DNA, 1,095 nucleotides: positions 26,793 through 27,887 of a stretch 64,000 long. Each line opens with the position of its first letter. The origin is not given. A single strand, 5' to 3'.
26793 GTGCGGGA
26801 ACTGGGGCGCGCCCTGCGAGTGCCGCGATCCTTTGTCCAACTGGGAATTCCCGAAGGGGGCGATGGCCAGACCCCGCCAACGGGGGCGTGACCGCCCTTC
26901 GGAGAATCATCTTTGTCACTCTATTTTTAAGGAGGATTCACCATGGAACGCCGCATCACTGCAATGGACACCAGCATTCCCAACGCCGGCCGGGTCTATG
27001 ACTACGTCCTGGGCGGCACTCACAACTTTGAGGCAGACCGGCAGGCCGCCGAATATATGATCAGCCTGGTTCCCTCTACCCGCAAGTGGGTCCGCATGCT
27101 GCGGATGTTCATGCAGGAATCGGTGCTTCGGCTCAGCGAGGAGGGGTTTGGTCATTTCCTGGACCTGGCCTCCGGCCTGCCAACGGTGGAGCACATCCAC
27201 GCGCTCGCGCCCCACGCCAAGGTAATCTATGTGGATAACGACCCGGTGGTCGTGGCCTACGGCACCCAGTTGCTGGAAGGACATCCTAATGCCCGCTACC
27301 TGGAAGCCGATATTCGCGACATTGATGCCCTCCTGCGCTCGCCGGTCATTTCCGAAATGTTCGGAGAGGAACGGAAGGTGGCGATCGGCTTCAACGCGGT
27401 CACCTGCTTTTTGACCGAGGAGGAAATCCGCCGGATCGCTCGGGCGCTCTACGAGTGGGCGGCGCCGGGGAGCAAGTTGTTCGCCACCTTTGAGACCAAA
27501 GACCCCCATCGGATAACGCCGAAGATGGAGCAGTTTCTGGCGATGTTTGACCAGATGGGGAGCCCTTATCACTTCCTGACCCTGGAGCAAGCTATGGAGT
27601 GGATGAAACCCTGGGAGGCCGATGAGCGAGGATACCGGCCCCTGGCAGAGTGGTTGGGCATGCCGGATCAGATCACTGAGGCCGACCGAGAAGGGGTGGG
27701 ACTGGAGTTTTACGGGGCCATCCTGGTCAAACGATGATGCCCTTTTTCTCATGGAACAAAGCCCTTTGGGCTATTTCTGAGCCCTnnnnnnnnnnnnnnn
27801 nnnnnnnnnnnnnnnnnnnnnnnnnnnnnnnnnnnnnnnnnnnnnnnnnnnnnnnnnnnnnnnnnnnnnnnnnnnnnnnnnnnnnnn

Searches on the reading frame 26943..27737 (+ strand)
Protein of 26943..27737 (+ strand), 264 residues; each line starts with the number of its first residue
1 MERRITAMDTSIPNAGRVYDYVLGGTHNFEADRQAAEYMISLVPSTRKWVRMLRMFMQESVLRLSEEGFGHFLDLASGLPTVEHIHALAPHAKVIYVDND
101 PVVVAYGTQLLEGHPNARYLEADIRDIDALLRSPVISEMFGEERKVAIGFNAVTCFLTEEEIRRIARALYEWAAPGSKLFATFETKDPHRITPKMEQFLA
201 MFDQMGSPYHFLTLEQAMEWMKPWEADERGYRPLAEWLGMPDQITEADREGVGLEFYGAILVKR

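Call 7: search_protein_families(library=pfam, proteins=[window:26943-27737:+], max_evalue=0.001)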
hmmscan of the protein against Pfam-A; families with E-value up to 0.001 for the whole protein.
window:26943-27737:+ (264 aa): 1 family
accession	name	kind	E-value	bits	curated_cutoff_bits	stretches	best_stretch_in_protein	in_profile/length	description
PF04672.18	Methyltransf_19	-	6.2e-47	160.8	26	1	6-252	6-256/268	S-adenosyl methyltransferase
